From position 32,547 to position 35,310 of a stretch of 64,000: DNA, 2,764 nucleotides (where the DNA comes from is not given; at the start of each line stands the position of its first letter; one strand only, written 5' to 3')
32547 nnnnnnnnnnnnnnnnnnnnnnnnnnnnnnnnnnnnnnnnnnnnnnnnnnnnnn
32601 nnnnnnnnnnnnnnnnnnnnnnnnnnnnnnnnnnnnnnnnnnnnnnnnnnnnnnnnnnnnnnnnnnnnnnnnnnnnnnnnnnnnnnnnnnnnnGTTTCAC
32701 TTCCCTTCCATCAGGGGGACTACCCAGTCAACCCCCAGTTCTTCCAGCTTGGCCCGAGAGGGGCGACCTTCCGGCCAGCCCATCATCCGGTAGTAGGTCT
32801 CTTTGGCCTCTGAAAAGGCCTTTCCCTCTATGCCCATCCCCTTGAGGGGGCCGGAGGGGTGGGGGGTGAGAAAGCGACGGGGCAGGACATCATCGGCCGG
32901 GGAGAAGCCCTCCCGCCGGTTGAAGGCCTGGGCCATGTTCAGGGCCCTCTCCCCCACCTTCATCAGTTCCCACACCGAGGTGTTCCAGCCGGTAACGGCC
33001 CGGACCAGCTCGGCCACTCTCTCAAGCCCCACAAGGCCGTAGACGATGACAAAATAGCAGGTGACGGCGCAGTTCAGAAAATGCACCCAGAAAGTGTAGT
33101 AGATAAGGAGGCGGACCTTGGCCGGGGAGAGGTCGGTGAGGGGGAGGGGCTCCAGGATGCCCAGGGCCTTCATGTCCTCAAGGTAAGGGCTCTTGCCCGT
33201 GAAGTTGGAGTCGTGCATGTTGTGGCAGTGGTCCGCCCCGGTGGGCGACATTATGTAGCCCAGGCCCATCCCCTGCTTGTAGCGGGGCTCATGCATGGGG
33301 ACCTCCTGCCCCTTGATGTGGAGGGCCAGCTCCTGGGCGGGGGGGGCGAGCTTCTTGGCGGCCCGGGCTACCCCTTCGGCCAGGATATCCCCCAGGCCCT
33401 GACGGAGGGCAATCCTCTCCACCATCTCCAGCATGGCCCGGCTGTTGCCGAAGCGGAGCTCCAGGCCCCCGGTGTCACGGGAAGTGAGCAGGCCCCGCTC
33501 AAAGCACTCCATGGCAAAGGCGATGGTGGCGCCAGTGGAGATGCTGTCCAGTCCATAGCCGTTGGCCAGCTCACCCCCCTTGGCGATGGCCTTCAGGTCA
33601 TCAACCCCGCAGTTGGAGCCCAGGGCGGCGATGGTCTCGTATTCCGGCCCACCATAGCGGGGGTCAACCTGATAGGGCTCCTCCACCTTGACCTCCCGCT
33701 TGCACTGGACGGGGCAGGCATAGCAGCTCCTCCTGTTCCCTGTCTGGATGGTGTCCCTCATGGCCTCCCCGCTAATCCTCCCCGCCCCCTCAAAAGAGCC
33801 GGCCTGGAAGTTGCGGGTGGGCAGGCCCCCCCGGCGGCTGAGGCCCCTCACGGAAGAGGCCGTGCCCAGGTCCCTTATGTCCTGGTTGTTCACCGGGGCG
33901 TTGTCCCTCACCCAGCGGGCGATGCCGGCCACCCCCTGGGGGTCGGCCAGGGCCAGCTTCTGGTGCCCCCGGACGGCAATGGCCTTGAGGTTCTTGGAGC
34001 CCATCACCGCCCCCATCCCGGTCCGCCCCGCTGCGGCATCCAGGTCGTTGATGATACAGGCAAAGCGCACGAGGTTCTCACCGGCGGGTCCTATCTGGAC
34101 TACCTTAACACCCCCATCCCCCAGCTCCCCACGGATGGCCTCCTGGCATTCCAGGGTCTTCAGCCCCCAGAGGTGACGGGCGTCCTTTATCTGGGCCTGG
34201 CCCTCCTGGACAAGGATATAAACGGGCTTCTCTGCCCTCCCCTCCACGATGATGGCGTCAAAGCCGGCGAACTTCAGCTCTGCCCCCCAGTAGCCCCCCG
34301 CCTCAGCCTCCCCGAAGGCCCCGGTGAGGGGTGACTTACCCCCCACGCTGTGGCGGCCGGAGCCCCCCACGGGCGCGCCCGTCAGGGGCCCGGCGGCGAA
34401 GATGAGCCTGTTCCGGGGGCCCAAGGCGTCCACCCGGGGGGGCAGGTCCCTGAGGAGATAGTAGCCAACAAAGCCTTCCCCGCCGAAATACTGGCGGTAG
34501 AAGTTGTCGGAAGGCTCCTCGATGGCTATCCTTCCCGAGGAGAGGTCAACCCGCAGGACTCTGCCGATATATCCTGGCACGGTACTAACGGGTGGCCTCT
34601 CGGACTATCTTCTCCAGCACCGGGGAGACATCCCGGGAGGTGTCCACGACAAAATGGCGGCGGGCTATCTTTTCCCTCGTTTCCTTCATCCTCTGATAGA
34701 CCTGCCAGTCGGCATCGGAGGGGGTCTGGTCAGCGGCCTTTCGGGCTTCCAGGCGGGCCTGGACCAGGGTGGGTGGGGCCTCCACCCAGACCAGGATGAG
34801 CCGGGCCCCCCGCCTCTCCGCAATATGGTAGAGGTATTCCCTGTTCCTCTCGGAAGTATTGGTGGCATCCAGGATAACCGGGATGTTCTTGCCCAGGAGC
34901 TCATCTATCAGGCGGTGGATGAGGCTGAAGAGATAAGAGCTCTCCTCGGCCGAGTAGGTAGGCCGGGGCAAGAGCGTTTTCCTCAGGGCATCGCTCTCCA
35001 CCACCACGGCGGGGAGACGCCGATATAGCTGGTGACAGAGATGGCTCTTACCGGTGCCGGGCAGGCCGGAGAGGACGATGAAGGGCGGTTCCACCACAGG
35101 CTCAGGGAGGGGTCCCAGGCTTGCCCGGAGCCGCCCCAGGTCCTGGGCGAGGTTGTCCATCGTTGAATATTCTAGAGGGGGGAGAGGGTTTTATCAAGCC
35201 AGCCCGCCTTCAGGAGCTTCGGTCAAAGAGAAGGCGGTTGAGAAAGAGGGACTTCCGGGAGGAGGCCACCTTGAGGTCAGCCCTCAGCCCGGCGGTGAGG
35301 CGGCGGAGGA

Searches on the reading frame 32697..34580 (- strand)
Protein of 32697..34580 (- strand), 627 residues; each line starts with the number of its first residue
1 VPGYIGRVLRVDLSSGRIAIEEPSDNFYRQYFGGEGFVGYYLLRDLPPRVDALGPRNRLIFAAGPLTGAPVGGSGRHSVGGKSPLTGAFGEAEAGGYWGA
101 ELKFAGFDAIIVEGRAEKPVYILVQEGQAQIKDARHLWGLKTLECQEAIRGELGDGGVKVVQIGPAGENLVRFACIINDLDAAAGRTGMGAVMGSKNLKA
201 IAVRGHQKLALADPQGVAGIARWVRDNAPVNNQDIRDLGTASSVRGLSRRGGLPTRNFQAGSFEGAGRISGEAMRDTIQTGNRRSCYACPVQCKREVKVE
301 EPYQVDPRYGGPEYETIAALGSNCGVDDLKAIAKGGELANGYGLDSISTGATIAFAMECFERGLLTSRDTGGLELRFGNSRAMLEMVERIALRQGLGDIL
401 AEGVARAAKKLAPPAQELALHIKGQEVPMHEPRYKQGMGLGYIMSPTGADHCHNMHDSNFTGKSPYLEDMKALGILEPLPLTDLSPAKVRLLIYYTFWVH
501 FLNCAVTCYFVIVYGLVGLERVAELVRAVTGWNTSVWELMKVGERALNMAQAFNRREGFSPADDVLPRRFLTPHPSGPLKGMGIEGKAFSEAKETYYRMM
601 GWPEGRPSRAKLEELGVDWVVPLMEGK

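Call 79: search_protein_families(library=pfam, proteins=[window:32697-34580:-], max_evalue=0.0001)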
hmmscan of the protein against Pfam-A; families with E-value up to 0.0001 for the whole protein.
window:32697-34580:- (627 aa): 2 families
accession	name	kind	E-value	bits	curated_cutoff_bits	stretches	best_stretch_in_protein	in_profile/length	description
PF01314.23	AFOR_C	-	3.9e-125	418.4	27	1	222-616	8-384/385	Aldehyde ferredoxin oxidoreductase, domains 2 & 3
PF02730.20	AFOR_N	-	1.2e-78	263.9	29.8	1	6-205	1-198/199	Aldehyde ferredoxin oxidoreductase, N-terminal domain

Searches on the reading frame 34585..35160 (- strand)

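Call 79: search_protein_families(library=pfam, proteins=[window:34585-35160:-], max_evalue=0.0001)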
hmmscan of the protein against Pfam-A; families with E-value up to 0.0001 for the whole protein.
window:34585-35160:- (191 aa): 8 families
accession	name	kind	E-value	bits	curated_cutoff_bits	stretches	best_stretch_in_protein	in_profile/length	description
PF13671.12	AAA_33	-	1.6e-30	106.7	27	1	28-164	2-142/143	AAA domain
PF08433.16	KTI12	-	9.9e-10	38.8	22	1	26-160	2-139/271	Chromatin associated protein KTI12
PF13238.12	AAA_18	-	1.1e-07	32.8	29.4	1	28-145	1-116/128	AAA domain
PF06414.18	Zeta_toxin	-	8.4e-07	29.1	22.3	1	24-172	15-180/199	Zeta toxin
PF13401.12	AAA_22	-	2.3e-06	28.4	27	1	26-123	6-89/130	AAA domain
PF13191.12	AAA_16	-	5.2e-06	27.5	32.6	1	10-141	11-104/167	AAA ATPase domain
PF01591.24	6PF2K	-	2.6e-05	24.1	27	0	96-124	101-129/223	6-phosphofructo-2-kinase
PF13207.12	AAA_17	-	7.5e-05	23.5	27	0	32-142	2-127/136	AAA domain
